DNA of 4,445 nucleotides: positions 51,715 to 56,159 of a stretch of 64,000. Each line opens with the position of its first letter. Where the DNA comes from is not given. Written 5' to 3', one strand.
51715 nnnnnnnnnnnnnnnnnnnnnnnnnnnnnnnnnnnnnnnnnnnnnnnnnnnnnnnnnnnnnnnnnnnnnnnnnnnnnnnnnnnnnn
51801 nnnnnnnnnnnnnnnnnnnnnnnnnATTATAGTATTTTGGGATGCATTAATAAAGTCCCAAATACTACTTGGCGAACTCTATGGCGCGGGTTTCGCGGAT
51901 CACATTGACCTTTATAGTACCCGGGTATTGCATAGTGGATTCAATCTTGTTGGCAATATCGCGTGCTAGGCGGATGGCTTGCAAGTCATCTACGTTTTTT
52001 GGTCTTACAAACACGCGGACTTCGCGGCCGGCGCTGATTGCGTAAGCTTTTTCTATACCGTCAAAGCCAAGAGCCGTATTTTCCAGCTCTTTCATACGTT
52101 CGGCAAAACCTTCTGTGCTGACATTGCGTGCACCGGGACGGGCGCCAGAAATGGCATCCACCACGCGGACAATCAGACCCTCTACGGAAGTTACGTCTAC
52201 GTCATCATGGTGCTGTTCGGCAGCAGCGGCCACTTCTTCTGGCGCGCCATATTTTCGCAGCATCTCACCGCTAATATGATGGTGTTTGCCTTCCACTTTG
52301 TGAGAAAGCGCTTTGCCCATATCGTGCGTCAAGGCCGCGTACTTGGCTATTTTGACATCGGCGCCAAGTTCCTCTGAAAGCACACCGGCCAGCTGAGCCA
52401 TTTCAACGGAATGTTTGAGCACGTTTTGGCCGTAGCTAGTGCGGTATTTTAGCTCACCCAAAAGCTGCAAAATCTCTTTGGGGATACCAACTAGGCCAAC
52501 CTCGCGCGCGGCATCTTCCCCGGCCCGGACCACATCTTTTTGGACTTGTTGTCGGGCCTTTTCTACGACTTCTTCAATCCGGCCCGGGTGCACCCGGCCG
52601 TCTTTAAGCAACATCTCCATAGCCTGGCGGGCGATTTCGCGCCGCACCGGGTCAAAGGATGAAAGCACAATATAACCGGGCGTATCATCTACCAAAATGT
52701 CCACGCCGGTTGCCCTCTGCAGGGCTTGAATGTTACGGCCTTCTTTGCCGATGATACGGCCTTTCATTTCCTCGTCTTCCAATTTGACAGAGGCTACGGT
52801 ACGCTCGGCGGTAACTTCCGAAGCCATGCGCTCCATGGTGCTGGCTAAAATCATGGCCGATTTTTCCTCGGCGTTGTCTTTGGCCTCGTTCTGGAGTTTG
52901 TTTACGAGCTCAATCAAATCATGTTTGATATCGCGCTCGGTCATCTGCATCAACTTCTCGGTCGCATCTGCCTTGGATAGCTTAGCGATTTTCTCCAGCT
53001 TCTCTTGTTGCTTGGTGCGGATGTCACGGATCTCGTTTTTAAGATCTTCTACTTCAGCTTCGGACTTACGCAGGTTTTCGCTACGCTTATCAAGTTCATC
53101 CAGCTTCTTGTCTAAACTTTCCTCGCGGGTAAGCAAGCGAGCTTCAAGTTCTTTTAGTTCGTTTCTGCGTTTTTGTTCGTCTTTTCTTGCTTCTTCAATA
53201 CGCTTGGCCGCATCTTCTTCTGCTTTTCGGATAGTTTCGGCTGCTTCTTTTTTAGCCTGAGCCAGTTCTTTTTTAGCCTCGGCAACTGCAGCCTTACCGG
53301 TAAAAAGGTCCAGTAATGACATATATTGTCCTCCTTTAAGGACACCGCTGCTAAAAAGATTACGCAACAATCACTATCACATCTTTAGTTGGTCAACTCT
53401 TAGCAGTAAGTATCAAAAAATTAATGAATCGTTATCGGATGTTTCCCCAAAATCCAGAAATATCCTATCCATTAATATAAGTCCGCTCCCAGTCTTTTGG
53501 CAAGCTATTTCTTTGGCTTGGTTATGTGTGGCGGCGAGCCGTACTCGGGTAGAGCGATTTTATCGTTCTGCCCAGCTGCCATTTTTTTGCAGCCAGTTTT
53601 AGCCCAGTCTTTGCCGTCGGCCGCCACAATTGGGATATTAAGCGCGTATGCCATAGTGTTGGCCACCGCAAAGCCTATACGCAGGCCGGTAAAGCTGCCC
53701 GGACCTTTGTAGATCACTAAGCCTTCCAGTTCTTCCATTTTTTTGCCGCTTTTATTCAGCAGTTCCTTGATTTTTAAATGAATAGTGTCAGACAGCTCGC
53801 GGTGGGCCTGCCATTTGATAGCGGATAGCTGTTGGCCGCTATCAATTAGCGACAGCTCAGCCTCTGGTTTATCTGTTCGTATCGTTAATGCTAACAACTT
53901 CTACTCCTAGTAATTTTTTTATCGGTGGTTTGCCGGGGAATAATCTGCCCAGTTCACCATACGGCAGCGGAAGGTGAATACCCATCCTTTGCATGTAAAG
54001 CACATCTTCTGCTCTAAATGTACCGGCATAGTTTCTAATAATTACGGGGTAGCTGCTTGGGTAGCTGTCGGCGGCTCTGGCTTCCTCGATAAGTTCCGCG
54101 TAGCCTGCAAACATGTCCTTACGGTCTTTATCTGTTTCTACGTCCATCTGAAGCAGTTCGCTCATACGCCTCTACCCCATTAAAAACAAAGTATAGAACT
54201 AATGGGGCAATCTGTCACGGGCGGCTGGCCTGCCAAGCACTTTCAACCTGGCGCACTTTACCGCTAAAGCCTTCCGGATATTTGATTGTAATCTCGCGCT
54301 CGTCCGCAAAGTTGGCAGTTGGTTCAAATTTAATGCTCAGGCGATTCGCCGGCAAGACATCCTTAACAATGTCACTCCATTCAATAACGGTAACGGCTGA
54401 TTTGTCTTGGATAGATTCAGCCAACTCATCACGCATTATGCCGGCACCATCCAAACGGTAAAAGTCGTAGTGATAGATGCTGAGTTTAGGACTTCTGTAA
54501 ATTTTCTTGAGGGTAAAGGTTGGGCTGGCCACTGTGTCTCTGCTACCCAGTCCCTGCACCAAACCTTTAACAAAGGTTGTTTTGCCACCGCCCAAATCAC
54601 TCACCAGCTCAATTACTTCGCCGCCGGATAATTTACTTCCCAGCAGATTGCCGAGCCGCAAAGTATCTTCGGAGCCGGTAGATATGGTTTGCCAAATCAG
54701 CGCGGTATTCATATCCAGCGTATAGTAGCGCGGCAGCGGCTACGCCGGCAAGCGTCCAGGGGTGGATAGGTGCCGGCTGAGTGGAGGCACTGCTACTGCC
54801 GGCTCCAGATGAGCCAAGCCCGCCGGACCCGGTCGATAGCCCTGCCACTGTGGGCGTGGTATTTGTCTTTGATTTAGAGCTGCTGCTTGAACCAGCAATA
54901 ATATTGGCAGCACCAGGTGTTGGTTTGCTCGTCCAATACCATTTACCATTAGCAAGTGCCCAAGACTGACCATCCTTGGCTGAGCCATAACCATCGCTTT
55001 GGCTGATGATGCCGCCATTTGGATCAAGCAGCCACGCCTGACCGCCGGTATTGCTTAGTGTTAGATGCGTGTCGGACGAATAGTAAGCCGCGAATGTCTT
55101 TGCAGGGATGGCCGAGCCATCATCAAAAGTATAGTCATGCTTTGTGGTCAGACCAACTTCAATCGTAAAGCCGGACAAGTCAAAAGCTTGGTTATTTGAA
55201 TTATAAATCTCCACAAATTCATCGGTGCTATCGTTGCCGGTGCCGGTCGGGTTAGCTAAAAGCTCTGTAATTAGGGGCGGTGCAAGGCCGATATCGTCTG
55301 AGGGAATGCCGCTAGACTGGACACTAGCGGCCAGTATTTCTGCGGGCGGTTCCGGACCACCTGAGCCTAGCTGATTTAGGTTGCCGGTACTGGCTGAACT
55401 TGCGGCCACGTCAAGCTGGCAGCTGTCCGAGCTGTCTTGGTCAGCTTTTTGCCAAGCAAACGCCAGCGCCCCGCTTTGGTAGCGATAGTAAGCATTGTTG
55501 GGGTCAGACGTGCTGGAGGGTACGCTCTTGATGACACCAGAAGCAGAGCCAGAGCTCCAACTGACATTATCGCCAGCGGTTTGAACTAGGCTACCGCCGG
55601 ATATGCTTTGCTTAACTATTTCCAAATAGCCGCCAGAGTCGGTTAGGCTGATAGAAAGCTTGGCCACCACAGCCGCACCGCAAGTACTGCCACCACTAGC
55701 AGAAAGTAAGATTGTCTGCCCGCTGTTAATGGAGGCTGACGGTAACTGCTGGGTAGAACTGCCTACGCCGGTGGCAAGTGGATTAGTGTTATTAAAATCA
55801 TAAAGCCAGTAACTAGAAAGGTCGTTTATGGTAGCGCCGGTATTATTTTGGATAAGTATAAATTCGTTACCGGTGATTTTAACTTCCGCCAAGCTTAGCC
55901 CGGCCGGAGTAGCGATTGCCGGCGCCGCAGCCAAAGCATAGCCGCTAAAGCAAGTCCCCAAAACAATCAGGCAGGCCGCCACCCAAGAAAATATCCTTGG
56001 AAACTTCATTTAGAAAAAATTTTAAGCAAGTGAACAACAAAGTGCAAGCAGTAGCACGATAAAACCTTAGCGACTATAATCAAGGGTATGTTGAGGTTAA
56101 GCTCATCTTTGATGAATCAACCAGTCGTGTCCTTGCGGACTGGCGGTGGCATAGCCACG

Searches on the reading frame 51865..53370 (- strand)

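Call 49: search_protein_families(library=ncbifam, proteins=[window:51865-53370:-], max_evalue=0.00001)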
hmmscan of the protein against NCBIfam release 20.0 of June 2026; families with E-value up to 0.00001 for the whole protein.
window:51865-53370:- (501 aa): 13 families
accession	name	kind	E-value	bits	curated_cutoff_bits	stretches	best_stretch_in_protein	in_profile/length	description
TIGR03319.1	RNase_Y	equivalog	1.8e-170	567.9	454.35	1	27-501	36-514/514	ribonuclease Y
NF009345.0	PRK12705.1-2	equivalog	2.8e-134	448.5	904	1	30-501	41-509/509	hypothetical protein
NF000997.0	PRK00106.1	equivalog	1.3e-133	446.4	937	1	30-501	60-535/535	ribonuclease Y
NF009344.0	PRK12705.1-1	equivalog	9.9e-132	440.4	831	1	29-501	97-572/572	hypothetical protein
NF009347.0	PRK12705.1-4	equivalog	1.3e-75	254.9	579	1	78-495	48-464/473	hypothetical protein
TIGR00277.1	HDIG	domain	3.4e-17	62.1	27.6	1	313-389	1-83/84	HDIG domain-containing metalloprotein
NF009346.0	PRK12705.1-3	equivalog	2.9e-15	56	545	1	252-477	235-461/493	hypothetical protein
TIGR03665.1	arCOG04150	hypoth_equivalog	2e-08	34.2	114.2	1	193-278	90-170/173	arCOG04150 universal archaeal KH domain protein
NF010326.0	PRK13763.1-1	equivalog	7.6e-08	32.2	247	1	185-276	79-166/186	putative RNA-processing protein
TIGR00295.1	TIGR00295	hypoth_equivalog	1.1e-07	31.7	172.35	1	314-388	11-88/164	TIGR00295 family protein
NF010328.0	PRK13763.1-3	equivalog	9.6e-07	28.7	194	1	202-277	119-189/197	putative RNA-processing protein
NF010333.0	PRK13763.2-4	equivalog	4.3e-06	26.8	252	1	142-278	44-173/179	putative RNA-processing protein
NF010327.0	PRK13763.1-2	equivalog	5.8e-06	26.1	240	1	200-281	106-182/192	putative RNA-processing protein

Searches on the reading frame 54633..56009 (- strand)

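Call 49: search_protein_families(library=ncbifam, proteins=[window:54633-56009:-], max_evalue=0.00001)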
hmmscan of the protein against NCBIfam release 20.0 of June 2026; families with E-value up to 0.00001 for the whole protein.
window:54633-56009:- (458 aa): 0 families

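Call 74: search_protein_families(library=pfam, proteins=[window:54633-56009:-], max_evalue=10)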
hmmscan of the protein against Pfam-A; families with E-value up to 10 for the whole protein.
window:54633-56009:- (458 aa): 1 family
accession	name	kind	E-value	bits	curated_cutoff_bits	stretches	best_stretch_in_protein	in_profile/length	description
PF00932.25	LTD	-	2e-16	60.7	34.3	2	246-337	9-104/109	Lamin Tail Domain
